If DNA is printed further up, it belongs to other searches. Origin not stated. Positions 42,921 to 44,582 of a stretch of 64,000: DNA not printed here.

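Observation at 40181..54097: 11-gene co-directional locus: Liv-type ABC importer with two embedded family III CoA-transferases, a cytoplasmic PAS kinase/NarL pair, and a thiolase + HMGCS-DUF35 module; candidate undescribed organic-acid uptake/activation/C-C-chemistry pathway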

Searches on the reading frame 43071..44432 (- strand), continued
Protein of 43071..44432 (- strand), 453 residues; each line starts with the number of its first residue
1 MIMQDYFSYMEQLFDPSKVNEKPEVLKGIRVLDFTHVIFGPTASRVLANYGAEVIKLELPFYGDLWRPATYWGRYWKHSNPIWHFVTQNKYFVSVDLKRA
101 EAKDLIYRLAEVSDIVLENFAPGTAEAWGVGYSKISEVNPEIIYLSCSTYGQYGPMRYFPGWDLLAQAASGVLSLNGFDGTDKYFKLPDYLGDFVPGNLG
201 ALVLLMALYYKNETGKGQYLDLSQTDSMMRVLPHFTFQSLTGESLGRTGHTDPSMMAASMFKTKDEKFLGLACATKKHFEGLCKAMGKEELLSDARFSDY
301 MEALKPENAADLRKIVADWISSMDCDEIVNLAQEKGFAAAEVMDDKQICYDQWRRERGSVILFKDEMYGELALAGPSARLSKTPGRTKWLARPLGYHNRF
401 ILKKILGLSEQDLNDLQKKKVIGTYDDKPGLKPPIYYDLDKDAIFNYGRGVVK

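Call 30: search_protein_families(library=ncbifam, proteins=[L071:14633-15865:+, L071:15936-17084:+, L071:17117-18280:+, L071:18323-19138:+, L071:19160-19939:+, L071:19950-20384:+, L076:4091-5251:+, L076:5295-5741:+, L076:5811-6458:-, L047:4334-5116:-], max_evalue=0.00001)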
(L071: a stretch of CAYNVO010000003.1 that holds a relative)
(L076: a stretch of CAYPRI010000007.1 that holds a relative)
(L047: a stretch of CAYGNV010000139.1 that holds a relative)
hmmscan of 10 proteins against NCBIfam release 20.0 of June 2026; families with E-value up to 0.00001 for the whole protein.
L071:14633-15865:+ (410 aa): 7 families
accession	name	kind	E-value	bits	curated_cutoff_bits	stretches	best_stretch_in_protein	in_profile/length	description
NF003809.0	PRK05398.1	subfamily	2.3e-64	217.5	442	2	2-218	2-205/416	formyl-CoA transferase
NF041294.1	Scnl_mescCoAtase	equivalog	8.3e-64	216.1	700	1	3-389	2-379/381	succinyl-CoA:mesaconate CoA-transferase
TIGR03253.1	oxalate_frc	equivalog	7.7e-63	212.6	504.2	2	4-219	3-205/416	formyl-CoA transferase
NF052585.1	SucGlutTfsCaiB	equivalog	1.5e-62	211.4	750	1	5-392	8-387/394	succinate--glutarate CoA-transferase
NF008511.0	PRK11430.1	equivalog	2.3e-47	161.9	522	1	3-373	8-358/381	CoA:oxalate CoA-transferase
NF002914.1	PRK03525.1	equivalog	9e-35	120.3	413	1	3-410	8-397/400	L-carnitine CoA-transferase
TIGR04253.1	mesacon_CoA_iso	equivalog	2.4e-24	86.1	725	1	3-410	1-400/403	2-methylfumaryl-CoA isomerase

L071:15936-17084:+ (382 aa): 7 families
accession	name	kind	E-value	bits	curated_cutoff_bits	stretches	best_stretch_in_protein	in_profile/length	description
NF003809.0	PRK05398.1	subfamily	3.6e-69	233.3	442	2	2-201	2-208/416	formyl-CoA transferase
TIGR03253.1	oxalate_frc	equivalog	5.2e-66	223.1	504.2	2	4-200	3-206/416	formyl-CoA transferase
NF052585.1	SucGlutTfsCaiB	equivalog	5.4e-61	206.3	750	1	4-366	7-388/394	succinate--glutarate CoA-transferase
NF041294.1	Scnl_mescCoAtase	equivalog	6.3e-60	203.3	700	1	4-364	3-381/381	succinyl-CoA:mesaconate CoA-transferase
NF008511.0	PRK11430.1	equivalog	3e-49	168.1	522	1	6-318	11-335/381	CoA:oxalate CoA-transferase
NF002914.1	PRK03525.1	equivalog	1.1e-41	143.1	413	1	5-381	10-396/400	L-carnitine CoA-transferase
TIGR04253.1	mesacon_CoA_iso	equivalog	4e-08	32.7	725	1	5-379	3-397/403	2-methylfumaryl-CoA isomerase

L071:17117-18280:+ (387 aa): 18 families
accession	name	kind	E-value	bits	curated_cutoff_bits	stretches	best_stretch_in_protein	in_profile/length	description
NF045552.1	GlutCoADH_Des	equivalog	7.4e-71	239.4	470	1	1-382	1-381/387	glutaryl-CoA dehydrogenase Acd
NF042972.1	AcrlCoAredClosAcrC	equivalog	2.1e-70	237.3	640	1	1-380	1-376/378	acryloyl-CoA reductase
NF042439.1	SulpropCoADesulf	equivalog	3.3e-51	174.2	600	1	40-383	23-373/379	3-sulfinopropanoyl-CoA desulfinase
NF058590.1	AcCoDHFadEBacil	equivalog_domain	6.7e-51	173.5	600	1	4-378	20-408/586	acyl-CoA dehydrogenase FadE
NF043006.1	CyhCrbnylCoADH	equivalog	4.7e-50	170.6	650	1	6-381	5-376/380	cyclohexane-1-carbonyl-CoA dehydrogenase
NF053553.1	prodigi_MBC_PigA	equivalog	6.1e-43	147.4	500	1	1-380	1-379/381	prodigiosin MBC biosynthesis dehydrogenase PigA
NF045652.1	ProlPCPDhRedW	equivalog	2e-42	145.3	650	1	39-380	30-373/376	L-prolyl-[peptidyl-carrier protein] dehydrogenase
NF008997.0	PRK12341.1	equivalog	4e-40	138.1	537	1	1-380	1-376/382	acyl-CoA dehydrogenase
NF052270.1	Staph_DH_FadE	equivalog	9.5e-40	136.5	600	1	107-385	124-398/400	acyl-CoA dehydrogenase FadE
TIGR03207.1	cyc_hxne_CoA_dh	equivalog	5.6e-36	124.1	575.35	1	6-379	2-370/372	cyclohexanecarboxyl-CoA dehydrogenase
NF002885.1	PRK03354.1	equivalog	9.2e-33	113.8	540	1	1-379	1-372/378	crotonobetainyl-CoA dehydrogenase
TIGR03204.1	pimC_large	equivalog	7.2e-19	67.9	623.85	1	2-292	1-291/395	pimeloyl-CoA dehydrogenase large subunit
TIGR03203.1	pimD_small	equivalog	2.3e-15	56.6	652.7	1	141-357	137-353/378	pimeloyl-CoA dehydrogenase small subunit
NF050027.1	acylCoADhIpdE2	equivalog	2.3e-11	43.7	450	1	246-359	184-289/311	acyl-CoA dehydrogenase IpdE2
NF049984.1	Rv1679_FadE16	equivalog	6.6e-10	38.7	600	1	53-383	37-368/371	Rv1679 family acyl-CoA dehydrogenase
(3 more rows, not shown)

L071:18323-19138:+ (271 aa): 224 families (the best 25 are shown)
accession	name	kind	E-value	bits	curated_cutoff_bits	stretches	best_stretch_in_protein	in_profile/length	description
NF005559.1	PRK07231.1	subfamily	4.4e-63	213.1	215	1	7-268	2-248/249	glucose 1-dehydrogenase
NF009466.0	PRK12826.1-2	subfamily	8.4e-63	212.1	222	1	10-269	4-246/248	3-oxoacyl-ACP reductase FabG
TIGR03206.1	benzo_BadH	equivalog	1.8e-62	211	431.2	1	7-269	1-250/250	2-hydroxycyclohexanecarboxyl-CoA dehydrogenase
NF009093.0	PRK12429.1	subfamily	3.5e-58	196.9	258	1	7-269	3-258/259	3-hydroxybutyrate dehydrogenase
NF004198.0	PRK05653.1-3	equivalog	1.1e-57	195.3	296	1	7-269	5-248/248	3-oxoacyl-ACP reductase FabG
TIGR01830.1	3oxo_ACP_reduc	equivalog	1.9e-57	194.7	297.75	1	12-267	1-238/239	3-oxoacyl-[acyl-carrier-protein] reductase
NF005853.0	PRK07774.1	equivalog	3.7e-56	190.3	303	1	6-269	3-248/250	SDR family oxidoreductase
NF006070.0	PRK08213.1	subfamily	4.5e-56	190.3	279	1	5-269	8-258/259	gluconate 5-dehydrogenase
TIGR01963.1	PHB_DH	subfamily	4.3e-55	186.7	307.05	1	10-269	2-254/255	3-hydroxybutyrate dehydrogenase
NF004791.0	PRK06138.1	equivalog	5e-55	186.5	312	1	6-268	2-250/252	SDR family oxidoreductase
NF004818.0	PRK06172.1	equivalog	1.7e-53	181.6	336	1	3-267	1-250/253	SDR family oxidoreductase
NF004197.0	PRK05653.1-1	equivalog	3.3e-53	180.9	332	1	3-269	1-248/249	3-oxoacyl-ACP reductase FabG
NF052558.1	MBtsdlDhBudC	equivalog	1.8e-52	178.4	270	1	8-268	2-242/250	meso-2,3-butanediol dehydrogenase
NF005488.0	PRK07097.1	equivalog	1.5e-51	175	369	1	4-267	5-257/266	gluconate 5-dehydrogenase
NF005472.0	PRK07067.1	equivalog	6.7e-51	173.3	338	1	7-269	4-256/257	L-iditol 2-dehydrogenase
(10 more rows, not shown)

L071:19160-19939:+ (259 aa): 73 families (the best 25 are shown)
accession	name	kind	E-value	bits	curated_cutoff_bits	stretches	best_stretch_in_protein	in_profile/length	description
NF004475.0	PRK05809.1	subfamily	4.6e-75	252.5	394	1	2-257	1-258/260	short-chain-enoyl-CoA hydratase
NF005802.0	PRK07657.1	equivalog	1.1e-69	234.9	363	1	12-258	11-259/260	enoyl-CoA hydratase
NF004517.0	PRK05862.1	equivalog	6.8e-65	219.1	396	1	2-257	1-255/257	enoyl-CoA hydratase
NF051848.1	EnCoAHydtEchA19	equivalog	1.8e-63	214.5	400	1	11-258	6-257/258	enoyl-CoA hydratase EchA19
NF006007.0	PRK08138.1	subfamily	1.6e-61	208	355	1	10-258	13-260/261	enoyl-CoA hydratase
NF007239.0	PRK09674.1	equivalog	1.9e-61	207.8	371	1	5-258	4-256/257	2,3-dehydroadipyl-CoA hydratase PaaF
NF005803.0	PRK07658.1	equivalog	6.4e-60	202.7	313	1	7-258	4-256/257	enoyl-CoA hydratase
NF004781.0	PRK06127.1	subfamily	6.4e-58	196.5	291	1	5-258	11-268/269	enoyl-CoA hydratase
NF004840.0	PRK06190.1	equivalog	7.2e-58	196.2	253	1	5-250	4-253/260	enoyl-CoA hydratase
NF042430.2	EnCoAhydt_DpgD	equivalog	8.2e-58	195.9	400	1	9-258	1-257/258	enoyl-CoA-hydratase DpgD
NF006699.0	PRK09245.1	subfamily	4.6e-57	193.3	354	1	5-258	3-265/266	crotonase/enoyl-CoA hydratase family protein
NF004634.0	PRK05980.1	equivalog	6.8e-54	183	375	1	5-257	3-261/263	crotonase/enoyl-CoA hydratase family protein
NF006566.0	PRK09076.1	subfamily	5.2e-52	177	286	1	6-256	6-257/260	enoyl-CoA hydratase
NF006109.0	PRK08260.1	subfamily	5.2e-52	176.9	320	2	87-257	108-276/296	enoyl-CoA hydratase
NF006100.0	PRK08252.1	subfamily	7.1e-52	176.5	282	1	5-258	3-253/254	crotonase/enoyl-CoA hydratase family protein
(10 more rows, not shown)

L071:19950-20384:+ (144 aa): 1 family
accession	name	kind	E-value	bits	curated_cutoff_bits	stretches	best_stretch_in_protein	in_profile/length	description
NF053627.1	BnzsclthlBbsAGT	equivalog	1.9e-13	50.6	250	1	23-141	31-144/145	benzoylsuccinyl-CoA thiolase subunit BbsA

L076:4091-5251:+ (386 aa): 41 families (the best 25 are shown)
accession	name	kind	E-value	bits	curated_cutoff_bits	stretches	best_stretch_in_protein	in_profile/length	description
NF004720.0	PRK06064.1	subfamily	4.6e-83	279.1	420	1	11-386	2-387/389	thiolase domain-containing protein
NF006102.0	PRK08256.1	subfamily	3.3e-80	270.1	436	1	11-386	3-392/394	lipid-transfer protein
NF053570.1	AcCoTHIOL_METTL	equivalog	2.9e-70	237.1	600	1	10-385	1-382/385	acetyl-CoA acetyltransferase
NF053628.1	BnzsclthlBbsBGT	equivalog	4e-68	230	750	1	10-376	4-371/389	benzoylsuccinyl-CoA thiolase subunit BbsB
NF004715.0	PRK06059.1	equivalog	3.3e-63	214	424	1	10-384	3-397/399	lipid-transfer protein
NF009228.0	PRK12578.1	subfamily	1e-60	205.4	485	1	11-386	3-387/387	thiolase domain-containing protein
NF004810.0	PRK06157.1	equivalog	1.1e-57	196.1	403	1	11-382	7-390/400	acetyl-CoA acetyltransferase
NF004811.0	PRK06158.1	subfamily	3.7e-47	161.1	421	1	13-376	10-369/384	acetyl-CoA acetyltransferase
NF004982.0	PRK06365.1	equivalog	6.1e-46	157.3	695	2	9-244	14-259/430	thiolase domain-containing protein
NF005892.0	PRK07855.1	subfamily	4.3e-44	150.9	469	1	12-374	7-378/390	lipid-transfer protein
NF004721.0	PRK06065.1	equivalog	1.1e-43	149.6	455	1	10-364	9-369/393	thiolase domain-containing protein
NF006180.0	PRK08313.1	subfamily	1.5e-43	149.1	514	1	15-376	8-373/389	thiolase domain-containing protein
NF005704.0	PRK07516.1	subfamily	1.4e-40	139.5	412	1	12-372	3-372/389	thiolase domain-containing protein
NF004936.0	PRK06289.1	equivalog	8.3e-40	136.8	375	1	12-370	4-386/405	acetyl-CoA acetyltransferase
NF006010.0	PRK08142.1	subfamily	4.5e-34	117.8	462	1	37-375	31-372/388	thiolase domain-containing protein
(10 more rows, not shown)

L076:5295-5741:+ (148 aa): 0 families

L076:5811-6458:- (215 aa): 4 families
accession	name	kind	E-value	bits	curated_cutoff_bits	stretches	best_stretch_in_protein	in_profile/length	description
NF040590.1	CPBP_Pyro_MrtA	exception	2.2e-22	80.3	200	1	31-211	9-191/194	CPBP family archaeomyxosortase MrtA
NF041647.1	ABC_perm_CPBP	equivalog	1.1e-09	37.6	435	1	135-212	558-634/636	ABC transporter permease subunit/CPBP intramembrane protease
NF033192.3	CPBP_JDVT_MrtJ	equivalog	5.6e-07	30.2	75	1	134-209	12-96/98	JDVT-CTERM system glutamic-type intramembrane protease MrtJ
NF040589.1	CPBP_Synerg_MrtS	equivalog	9.2e-06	26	130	0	74-211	26-166/170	Synerg-CTERM system glutamic-type intramembrane protease MrtS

L047:4334-5116:- (260 aa): 73 families (the best 25 are shown)
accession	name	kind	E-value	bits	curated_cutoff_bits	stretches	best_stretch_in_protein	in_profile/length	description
NF005803.0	PRK07658.1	equivalog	1.1e-79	267.5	313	1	7-260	3-257/257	enoyl-CoA hydratase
NF004475.0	PRK05809.1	subfamily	4.6e-66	223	394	1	4-260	2-260/260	short-chain-enoyl-CoA hydratase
NF005802.0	PRK07657.1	equivalog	8.1e-63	212.4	363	1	9-259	8-259/260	enoyl-CoA hydratase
NF006007.0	PRK08138.1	subfamily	1.8e-60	204.5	355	1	11-260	14-261/261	enoyl-CoA hydratase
NF004634.0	PRK05980.1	equivalog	7.3e-60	202.6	375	1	10-259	7-262/263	crotonase/enoyl-CoA hydratase family protein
NF051848.1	EnCoAHydtEchA19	equivalog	8.9e-58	195.8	400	1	8-260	2-258/258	enoyl-CoA hydratase EchA19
NF004517.0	PRK05862.1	equivalog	1.6e-57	195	396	1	4-259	2-256/257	enoyl-CoA hydratase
NF006566.0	PRK09076.1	subfamily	3.5e-56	190.7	286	1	5-258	4-258/260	enoyl-CoA hydratase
NF007239.0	PRK09674.1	equivalog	2.9e-55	187.5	371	1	9-260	7-257/257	2,3-dehydroadipyl-CoA hydratase PaaF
NF004781.0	PRK06127.1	subfamily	5.5e-50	170.5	291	1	5-260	10-269/269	enoyl-CoA hydratase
NF006100.0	PRK08252.1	subfamily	1.1e-49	169.3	282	1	6-260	3-254/254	crotonase/enoyl-CoA hydratase family protein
NF005073.0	PRK06495.1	subfamily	4.7e-48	163.7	296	1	6-260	4-257/257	enoyl-CoA hydratase/isomerase family protein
NF006699.0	PRK09245.1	subfamily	4.5e-47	160.5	354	1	6-260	3-266/266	crotonase/enoyl-CoA hydratase family protein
NF042430.2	EnCoAhydt_DpgD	equivalog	2.9e-46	158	400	1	12-259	3-257/258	enoyl-CoA-hydratase DpgD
NF004840.0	PRK06190.1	equivalog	3.9e-45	154.5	253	1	7-236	5-236/260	enoyl-CoA hydratase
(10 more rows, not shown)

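Call 50: search_protein_families(library=pfam, proteins=[L039:14334-14951:+, L020:16271-17815:+, L015:11932-12786:+, L023:14370-15953:+, L028:16007-17281:+, L012:3444-4418:+, L004:4630-5472:+, L076:16770-18020:-, L078:4314-5027:-, L025:18873-20606:+], max_evalue=0.0001)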
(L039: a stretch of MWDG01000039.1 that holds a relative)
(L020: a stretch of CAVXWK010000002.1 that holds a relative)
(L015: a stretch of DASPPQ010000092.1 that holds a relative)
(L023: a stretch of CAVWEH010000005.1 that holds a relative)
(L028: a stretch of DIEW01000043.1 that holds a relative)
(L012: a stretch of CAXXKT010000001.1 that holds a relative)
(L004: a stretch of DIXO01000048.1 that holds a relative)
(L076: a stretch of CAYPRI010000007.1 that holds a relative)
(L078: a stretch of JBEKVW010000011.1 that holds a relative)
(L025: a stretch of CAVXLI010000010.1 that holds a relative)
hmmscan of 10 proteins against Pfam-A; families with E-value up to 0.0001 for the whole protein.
L039:14334-14951:+ (205 aa): 1 family
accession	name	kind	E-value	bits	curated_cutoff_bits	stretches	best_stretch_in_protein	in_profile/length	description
PF01037.27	AsnC_trans_reg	-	3.9e-09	36.7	25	0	114-176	7-71/73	Lrp/AsnC ligand binding domain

L020:16271-17815:+ (514 aa): 5 families
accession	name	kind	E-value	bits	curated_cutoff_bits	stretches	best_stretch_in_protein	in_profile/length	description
PF01593.30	Amino_oxidase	-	5.2e-16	59.4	19.8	1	33-500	15-442/443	Flavin containing amine oxidoreductase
PF01266.30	DAO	-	9.6e-10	38.9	27.9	0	10-61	1-50/353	FAD dependent oxidoreductase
PF13450.12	NAD_binding_8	-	5.9e-08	33.3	21.9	1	13-55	1-42/68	NAD(P)-binding Rossmann-like domain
PF00996.24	GDI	-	8.2e-05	21.8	23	0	8-52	4-47/436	GDP dissociation inhibitor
PF00890.30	FAD_binding_2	-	9.7e-05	22.2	20.4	0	10-57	1-45/414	FAD binding domain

L015:11932-12786:+ (284 aa): 2 families
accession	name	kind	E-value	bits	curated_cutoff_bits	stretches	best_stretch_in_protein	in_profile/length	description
PF03358.20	FMN_red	-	2.8e-21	76.1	24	1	1-103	1-97/152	NADPH-dependent FMN reductase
PF02525.22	Flavodoxin_2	-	1.2e-06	28.8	27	1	1-107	1-108/198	Flavodoxin-like fold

L023:14370-15953:+ (527 aa): 2 families
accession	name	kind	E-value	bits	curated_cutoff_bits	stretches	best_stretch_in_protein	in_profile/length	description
PF03023.19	MurJ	-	2e-131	439.2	27.4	1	37-484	1-447/451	Lipid II flippase MurJ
PF01554.23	MatE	-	3.8e-06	27.1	24.9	1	244-405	1-157/161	MatE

L028:16007-17281:+ (424 aa): 2 families
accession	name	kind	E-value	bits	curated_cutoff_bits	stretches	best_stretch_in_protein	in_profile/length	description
PF00587.30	tRNA-synt_2b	-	2.3e-45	155.3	29.3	1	223-399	9-179/179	tRNA synthetase class II core domain (G, H, P, S and T)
PF02403.27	Seryl_tRNA_N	-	5.6e-31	107.4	28.2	1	1-106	1-107/108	Seryl-tRNA synthetase N-terminal domain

L012:3444-4418:+ (324 aa): 2 families
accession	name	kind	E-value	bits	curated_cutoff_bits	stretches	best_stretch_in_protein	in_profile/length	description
PF00528.27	BPD_transp_1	-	1.8e-41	142.4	26.4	1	116-322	1-183/184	Binding-protein-dependent transport system inner membrane component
PF19300.4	BPD_transp_1_N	-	1.1e-06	29.2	23.8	1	1-102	1-111/114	Binding-prot-dependent transport system membrane comp, N-term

L004:4630-5472:+ (280 aa): 2 families
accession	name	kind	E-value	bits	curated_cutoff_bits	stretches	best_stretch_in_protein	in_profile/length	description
PF00528.27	BPD_transp_1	-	1.3e-34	120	26.4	1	97-280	1-183/184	Binding-protein-dependent transport system inner membrane component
PF12911.12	OppC_N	-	1.8e-16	60.1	23.9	1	7-56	4-53/53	N-terminal TM domain of oligopeptide transport permease C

L076:16770-18020:- (416 aa): 1 family
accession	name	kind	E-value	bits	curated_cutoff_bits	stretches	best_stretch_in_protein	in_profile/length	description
PF04055.27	Radical_SAM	-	1.6e-12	48.3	29.5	1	77-243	3-165/166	Radical SAM superfamily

L078:4314-5027:- (237 aa): 1 family
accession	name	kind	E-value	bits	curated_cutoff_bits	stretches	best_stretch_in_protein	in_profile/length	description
PF03168.19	LEA_2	-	1.5e-07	32.2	25.4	1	53-96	2-45/98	Late embryogenesis abundant protein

L025:18873-20606:+ (577 aa): 4 families
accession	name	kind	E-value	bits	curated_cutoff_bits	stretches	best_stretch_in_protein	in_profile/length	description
PF00561.26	Abhydrolase_1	-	1.7e-16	61.1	25.8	1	25-248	1-239/245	alpha/beta hydrolase fold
PF12697.13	Abhydrolase_6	-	4.3e-11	44.3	26.3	1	27-240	1-195/217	Alpha/beta hydrolase family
PF12146.15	Hydrolase_4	-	8.6e-10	38.8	27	1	27-236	7-218/239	Serine aminopeptidase, S33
PF00004.35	AAA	-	6.5e-05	23.8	21.2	0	347-438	2-107/131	ATPase family associated with various cellular activities (AAA)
